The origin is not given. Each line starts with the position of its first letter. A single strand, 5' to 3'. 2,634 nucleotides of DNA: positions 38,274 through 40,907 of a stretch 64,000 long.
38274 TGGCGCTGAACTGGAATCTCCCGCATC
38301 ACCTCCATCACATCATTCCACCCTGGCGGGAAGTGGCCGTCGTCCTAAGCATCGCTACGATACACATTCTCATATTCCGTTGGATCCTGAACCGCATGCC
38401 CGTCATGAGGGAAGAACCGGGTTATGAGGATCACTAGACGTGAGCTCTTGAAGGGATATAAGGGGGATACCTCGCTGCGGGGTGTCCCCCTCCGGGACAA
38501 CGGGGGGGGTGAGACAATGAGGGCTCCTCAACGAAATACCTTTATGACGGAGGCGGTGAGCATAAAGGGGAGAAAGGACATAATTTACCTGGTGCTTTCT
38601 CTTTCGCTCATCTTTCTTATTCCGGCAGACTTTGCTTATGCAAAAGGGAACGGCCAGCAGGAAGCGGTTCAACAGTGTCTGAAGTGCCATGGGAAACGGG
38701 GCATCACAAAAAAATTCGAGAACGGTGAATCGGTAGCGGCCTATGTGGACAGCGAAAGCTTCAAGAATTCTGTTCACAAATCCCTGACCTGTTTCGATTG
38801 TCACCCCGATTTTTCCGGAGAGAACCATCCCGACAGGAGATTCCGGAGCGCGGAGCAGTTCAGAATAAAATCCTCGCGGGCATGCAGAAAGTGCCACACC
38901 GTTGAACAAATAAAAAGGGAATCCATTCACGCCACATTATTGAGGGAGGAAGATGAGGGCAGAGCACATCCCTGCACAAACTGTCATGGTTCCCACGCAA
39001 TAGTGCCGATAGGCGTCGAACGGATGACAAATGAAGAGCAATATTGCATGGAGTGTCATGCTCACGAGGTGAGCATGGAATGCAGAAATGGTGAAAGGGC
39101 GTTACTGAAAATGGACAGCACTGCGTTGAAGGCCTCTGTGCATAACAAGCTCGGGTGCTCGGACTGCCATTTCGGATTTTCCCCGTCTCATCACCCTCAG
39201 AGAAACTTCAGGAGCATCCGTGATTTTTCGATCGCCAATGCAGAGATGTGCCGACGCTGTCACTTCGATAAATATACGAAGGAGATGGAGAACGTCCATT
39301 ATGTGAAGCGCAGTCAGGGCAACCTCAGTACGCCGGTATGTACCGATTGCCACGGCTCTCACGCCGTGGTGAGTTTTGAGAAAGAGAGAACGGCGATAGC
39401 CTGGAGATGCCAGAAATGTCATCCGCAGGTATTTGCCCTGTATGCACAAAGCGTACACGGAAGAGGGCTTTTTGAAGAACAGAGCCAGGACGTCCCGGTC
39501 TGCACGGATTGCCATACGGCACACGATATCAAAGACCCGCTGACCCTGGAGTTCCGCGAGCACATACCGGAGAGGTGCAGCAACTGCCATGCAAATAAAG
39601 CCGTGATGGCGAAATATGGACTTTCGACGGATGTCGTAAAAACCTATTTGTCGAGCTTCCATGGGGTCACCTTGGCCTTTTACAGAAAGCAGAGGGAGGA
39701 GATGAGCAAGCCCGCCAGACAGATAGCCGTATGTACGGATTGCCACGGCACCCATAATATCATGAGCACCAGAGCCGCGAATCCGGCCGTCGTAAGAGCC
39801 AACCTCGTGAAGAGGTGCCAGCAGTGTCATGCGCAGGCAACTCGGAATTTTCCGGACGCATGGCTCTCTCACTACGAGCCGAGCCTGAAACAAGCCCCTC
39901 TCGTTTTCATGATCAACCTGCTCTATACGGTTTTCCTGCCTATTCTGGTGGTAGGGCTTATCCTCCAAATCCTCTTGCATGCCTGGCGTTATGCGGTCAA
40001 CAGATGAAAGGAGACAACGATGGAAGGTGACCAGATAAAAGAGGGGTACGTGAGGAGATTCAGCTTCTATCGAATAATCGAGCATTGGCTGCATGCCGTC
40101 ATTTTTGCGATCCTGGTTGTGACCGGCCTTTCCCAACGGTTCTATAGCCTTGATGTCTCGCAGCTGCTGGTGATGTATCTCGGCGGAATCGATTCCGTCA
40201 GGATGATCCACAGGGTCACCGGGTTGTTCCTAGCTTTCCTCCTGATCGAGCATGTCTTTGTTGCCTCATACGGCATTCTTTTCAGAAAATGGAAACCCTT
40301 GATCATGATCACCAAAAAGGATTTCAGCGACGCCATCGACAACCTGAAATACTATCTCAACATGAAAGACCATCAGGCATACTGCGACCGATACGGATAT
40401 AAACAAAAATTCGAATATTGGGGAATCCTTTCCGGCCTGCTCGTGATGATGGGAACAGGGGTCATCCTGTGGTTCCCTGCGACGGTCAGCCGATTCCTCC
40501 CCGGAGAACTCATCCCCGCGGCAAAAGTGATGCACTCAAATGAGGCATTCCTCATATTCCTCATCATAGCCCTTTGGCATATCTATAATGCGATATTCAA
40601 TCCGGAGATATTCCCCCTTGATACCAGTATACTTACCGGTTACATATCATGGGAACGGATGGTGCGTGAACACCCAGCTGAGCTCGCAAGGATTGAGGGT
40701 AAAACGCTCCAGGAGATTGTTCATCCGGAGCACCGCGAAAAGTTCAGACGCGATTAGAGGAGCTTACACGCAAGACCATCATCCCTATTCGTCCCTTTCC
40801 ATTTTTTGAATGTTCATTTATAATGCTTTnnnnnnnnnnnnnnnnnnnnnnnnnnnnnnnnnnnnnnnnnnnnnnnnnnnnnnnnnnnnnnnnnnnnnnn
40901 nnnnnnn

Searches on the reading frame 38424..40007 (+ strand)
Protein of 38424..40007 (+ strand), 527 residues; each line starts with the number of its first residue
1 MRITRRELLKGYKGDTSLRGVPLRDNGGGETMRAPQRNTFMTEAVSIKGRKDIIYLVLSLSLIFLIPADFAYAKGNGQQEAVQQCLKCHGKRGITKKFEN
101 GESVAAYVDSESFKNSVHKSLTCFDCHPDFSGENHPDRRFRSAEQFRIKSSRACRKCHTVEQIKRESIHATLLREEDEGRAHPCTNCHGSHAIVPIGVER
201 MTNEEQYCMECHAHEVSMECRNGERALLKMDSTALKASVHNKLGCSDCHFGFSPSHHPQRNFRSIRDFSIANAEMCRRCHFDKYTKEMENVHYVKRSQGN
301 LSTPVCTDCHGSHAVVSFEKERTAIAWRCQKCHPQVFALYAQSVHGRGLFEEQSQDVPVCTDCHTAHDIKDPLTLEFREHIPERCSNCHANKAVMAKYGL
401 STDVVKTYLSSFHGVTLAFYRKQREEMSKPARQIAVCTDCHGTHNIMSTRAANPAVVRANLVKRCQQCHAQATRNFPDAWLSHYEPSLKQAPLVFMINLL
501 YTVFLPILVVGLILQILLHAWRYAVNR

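Call 72: search_protein_families(library=pfam, proteins=[window:38424-40007:+], max_evalue=0.00001)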
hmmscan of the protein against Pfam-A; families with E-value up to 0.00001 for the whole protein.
window:38424-40007:+ (527 aa): 4 families
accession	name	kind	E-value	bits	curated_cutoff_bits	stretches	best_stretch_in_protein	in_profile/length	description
PF14522.11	Cytochrome_C7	-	9e-18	64.3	24.8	0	323-389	8-66/67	Cytochrome c7 and related cytochrome c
PF14537.11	Cytochrom_c3_2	-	2.4e-14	54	25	0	306-389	9-78/79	Cytochrome c3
PF09699.15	Paired_CXXCH_1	-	5.6e-14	52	20.6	0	360-393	9-40/41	Doubled CXXCH motif (Paired_CXXCH_1)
PF02085.21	Cytochrom_CIII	-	1.2e-06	29.2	22.9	0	315-393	20-86/101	Class III cytochrome C family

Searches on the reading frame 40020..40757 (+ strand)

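Call 72: search_protein_families(library=pfam, proteins=[window:40020-40757:+], max_evalue=0.00001)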
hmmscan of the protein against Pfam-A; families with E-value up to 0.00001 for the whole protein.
window:40020-40757:+ (245 aa): 1 family
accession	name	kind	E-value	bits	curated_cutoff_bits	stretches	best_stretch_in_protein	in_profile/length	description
PF01292.26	Ni_hydr_CYTB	-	1.6e-12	48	30.1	1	17-197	5-168/179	Prokaryotic cytochrome b561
